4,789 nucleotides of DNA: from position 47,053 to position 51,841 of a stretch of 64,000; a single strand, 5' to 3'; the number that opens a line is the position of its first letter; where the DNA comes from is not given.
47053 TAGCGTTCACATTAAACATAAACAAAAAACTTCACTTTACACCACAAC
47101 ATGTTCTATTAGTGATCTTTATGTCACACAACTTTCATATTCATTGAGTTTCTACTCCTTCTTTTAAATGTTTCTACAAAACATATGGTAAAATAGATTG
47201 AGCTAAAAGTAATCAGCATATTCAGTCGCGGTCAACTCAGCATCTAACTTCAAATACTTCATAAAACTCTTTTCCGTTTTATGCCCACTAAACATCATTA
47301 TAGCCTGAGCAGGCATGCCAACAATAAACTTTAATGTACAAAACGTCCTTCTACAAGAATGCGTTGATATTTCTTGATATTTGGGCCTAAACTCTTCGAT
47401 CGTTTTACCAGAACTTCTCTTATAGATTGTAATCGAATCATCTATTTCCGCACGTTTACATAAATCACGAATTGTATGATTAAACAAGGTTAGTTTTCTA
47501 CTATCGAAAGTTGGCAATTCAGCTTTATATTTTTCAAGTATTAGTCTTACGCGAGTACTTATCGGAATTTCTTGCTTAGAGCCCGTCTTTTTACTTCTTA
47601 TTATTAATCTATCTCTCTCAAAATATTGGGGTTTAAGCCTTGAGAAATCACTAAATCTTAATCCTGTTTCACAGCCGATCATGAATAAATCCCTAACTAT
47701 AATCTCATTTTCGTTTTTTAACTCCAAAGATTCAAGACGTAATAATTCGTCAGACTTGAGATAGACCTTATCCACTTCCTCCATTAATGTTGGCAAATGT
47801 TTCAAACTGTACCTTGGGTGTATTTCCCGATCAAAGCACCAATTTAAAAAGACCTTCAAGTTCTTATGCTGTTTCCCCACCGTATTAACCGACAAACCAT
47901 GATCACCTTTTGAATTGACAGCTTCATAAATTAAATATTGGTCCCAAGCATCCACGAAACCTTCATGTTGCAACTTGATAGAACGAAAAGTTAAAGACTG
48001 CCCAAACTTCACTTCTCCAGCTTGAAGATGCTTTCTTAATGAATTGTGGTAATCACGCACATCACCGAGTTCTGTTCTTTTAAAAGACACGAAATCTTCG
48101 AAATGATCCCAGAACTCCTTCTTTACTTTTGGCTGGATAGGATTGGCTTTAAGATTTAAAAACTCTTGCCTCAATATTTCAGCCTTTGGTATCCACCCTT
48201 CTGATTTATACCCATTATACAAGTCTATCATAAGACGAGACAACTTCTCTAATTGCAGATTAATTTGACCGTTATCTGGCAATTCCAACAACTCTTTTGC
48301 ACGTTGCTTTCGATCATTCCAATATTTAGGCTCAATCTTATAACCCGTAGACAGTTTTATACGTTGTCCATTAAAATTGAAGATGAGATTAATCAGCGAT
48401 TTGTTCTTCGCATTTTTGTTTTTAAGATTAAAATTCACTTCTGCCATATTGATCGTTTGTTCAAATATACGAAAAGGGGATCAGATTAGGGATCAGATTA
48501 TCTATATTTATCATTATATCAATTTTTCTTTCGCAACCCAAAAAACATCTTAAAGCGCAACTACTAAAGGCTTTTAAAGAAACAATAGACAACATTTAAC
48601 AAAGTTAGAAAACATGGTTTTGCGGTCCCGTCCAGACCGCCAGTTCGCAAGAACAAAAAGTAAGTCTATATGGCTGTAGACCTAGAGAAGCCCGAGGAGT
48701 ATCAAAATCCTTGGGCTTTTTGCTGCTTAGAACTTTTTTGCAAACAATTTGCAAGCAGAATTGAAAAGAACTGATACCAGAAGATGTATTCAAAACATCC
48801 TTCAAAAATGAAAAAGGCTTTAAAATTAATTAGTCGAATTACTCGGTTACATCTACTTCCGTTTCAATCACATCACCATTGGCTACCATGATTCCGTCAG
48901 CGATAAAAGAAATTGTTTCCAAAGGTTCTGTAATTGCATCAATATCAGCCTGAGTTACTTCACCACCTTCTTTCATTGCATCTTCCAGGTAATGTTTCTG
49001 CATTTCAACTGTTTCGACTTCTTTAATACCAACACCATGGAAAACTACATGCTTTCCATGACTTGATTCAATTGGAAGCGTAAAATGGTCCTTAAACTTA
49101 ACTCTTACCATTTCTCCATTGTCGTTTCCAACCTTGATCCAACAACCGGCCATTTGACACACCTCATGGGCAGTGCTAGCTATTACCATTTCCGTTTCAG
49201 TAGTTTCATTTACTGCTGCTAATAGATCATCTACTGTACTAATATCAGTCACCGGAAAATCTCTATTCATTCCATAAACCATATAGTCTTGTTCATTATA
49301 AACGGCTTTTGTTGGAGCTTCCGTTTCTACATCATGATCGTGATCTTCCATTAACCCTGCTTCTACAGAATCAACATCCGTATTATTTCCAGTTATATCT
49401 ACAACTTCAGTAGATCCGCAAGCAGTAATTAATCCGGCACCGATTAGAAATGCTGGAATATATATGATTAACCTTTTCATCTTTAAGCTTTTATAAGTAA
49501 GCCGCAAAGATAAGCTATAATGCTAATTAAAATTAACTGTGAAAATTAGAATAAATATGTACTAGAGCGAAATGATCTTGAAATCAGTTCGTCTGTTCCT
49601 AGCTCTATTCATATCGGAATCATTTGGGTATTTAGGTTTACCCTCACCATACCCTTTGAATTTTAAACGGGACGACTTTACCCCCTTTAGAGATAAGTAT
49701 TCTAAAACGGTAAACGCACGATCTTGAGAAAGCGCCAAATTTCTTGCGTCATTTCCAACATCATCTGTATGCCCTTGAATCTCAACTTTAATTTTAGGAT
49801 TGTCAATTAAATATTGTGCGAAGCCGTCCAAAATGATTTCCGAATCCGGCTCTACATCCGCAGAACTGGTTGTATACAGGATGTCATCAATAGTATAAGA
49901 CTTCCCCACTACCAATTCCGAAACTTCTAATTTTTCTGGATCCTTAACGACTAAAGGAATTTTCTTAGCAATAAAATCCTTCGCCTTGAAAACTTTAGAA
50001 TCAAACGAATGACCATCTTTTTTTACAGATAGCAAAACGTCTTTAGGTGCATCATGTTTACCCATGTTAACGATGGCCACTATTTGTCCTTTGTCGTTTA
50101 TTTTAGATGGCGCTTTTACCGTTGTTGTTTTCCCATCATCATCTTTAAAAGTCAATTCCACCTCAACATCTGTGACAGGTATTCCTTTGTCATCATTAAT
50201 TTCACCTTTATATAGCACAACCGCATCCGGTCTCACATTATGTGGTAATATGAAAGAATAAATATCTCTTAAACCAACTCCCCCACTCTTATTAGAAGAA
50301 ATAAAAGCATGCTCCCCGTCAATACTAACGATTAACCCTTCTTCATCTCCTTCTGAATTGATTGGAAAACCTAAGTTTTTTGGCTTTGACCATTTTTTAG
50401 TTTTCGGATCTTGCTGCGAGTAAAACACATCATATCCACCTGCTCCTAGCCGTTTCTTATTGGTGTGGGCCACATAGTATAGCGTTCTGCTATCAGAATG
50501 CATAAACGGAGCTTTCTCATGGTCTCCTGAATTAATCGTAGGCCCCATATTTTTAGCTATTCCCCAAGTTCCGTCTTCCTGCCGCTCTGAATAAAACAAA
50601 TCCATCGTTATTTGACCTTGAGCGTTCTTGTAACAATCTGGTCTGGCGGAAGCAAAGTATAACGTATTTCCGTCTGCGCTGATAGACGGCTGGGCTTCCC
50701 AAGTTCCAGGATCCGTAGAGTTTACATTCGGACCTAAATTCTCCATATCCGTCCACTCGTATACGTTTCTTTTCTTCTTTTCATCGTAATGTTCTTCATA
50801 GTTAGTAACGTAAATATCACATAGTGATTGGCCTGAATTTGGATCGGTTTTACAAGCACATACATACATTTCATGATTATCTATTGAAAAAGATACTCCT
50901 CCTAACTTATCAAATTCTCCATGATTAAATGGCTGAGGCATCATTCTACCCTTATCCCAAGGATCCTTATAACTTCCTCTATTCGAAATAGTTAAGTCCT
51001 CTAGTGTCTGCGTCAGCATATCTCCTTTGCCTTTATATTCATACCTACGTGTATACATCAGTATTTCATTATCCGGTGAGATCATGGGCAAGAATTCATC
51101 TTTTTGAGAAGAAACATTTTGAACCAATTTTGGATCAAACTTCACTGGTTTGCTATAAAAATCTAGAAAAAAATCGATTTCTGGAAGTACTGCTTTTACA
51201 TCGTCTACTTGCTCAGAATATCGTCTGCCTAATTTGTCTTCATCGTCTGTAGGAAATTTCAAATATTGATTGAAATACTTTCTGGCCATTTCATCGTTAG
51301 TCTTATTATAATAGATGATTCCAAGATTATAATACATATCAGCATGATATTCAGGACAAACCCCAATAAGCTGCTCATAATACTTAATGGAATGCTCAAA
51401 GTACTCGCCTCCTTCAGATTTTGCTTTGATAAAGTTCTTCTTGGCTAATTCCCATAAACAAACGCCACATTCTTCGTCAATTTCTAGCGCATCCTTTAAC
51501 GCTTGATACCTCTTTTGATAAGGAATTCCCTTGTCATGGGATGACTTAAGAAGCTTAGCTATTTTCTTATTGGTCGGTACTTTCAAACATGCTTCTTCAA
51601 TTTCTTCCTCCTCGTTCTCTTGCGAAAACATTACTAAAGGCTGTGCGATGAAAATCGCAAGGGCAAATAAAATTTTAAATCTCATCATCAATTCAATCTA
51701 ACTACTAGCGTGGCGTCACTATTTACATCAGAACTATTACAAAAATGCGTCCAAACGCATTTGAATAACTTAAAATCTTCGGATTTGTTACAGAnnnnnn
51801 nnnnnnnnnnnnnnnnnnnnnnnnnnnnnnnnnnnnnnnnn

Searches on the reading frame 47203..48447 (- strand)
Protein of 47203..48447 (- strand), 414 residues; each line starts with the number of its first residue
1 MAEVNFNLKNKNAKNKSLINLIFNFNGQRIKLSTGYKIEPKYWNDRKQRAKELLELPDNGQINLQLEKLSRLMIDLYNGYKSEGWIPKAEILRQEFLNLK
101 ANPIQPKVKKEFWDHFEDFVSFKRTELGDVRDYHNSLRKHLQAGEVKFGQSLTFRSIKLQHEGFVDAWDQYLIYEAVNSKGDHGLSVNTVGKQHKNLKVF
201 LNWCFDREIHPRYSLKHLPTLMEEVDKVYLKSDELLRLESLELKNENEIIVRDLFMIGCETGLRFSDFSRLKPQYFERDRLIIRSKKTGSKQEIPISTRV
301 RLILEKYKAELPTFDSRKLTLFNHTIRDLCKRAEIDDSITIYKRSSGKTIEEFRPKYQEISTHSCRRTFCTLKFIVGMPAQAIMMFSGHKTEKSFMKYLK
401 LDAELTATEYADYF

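Call 12: search_protein_families(library=pfam, proteins=[window:47203-48447:-], max_evalue=0.001)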
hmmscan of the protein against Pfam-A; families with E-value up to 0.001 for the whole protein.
window:47203-48447:- (414 aa): 2 families
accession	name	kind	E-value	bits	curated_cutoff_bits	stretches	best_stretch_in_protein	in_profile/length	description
PF00589.27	Phage_integrase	-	8.7e-13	48.8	27.1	1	230-403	3-170/172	Phage integrase family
PF17293.8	Arm-DNA-bind_5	-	4.2e-06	27.6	22.6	1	9-91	5-85/87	Arm DNA-binding domain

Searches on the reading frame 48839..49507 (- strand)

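Call 12: search_protein_families(library=pfam, proteins=[window:48839-49507:-], max_evalue=0.001)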
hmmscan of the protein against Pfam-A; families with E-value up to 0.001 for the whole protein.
window:48839-49507:- (222 aa): 1 family
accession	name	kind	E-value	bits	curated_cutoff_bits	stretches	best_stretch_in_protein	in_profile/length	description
PF16267.10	DUF4920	-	1.8e-18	66.8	25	1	99-179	5-85/87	Domain of unknown function (DUF4920)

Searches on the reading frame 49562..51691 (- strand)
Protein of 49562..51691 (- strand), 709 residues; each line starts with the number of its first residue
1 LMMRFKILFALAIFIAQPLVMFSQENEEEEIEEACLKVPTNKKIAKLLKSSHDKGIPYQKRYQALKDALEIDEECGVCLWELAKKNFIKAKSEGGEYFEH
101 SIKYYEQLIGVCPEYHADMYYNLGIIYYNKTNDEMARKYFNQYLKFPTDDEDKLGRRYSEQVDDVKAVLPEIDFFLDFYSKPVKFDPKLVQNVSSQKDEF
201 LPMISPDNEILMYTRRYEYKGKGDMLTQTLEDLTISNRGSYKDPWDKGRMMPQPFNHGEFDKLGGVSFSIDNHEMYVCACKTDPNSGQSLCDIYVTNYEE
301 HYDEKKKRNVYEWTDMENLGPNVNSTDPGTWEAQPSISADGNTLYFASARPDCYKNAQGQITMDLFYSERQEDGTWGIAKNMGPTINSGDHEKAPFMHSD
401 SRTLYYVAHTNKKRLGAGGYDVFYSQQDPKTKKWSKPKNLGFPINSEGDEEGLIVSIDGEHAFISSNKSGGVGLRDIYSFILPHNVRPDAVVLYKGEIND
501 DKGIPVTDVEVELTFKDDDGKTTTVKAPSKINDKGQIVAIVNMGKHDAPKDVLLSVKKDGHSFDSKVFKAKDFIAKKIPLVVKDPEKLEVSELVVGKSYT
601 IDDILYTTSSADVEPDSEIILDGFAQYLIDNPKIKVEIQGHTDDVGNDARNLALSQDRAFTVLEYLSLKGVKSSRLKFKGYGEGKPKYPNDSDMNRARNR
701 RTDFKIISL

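Call 12: search_protein_families(library=pfam, proteins=[window:49562-51691:-], max_evalue=0.001)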
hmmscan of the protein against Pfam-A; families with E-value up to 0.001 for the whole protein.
window:49562-51691:- (709 aa): 4 families
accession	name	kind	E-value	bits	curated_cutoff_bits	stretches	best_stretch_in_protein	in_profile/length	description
PF00691.25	OmpA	-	1.1e-20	74.2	27.2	1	607-700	3-98/98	OmpA family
PF07676.18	PD40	-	1.2e-12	47.8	20.9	0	331-351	10-30/38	WD40-like Beta Propeller Repeat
PF13181.12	TPR_8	-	4e-05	23.9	25.7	0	117-145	1-29/34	Tetratricopeptide repeat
PF07719.23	TPR_2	-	0.00076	19.9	27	0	118-145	2-29/34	Tetratricopeptide repeat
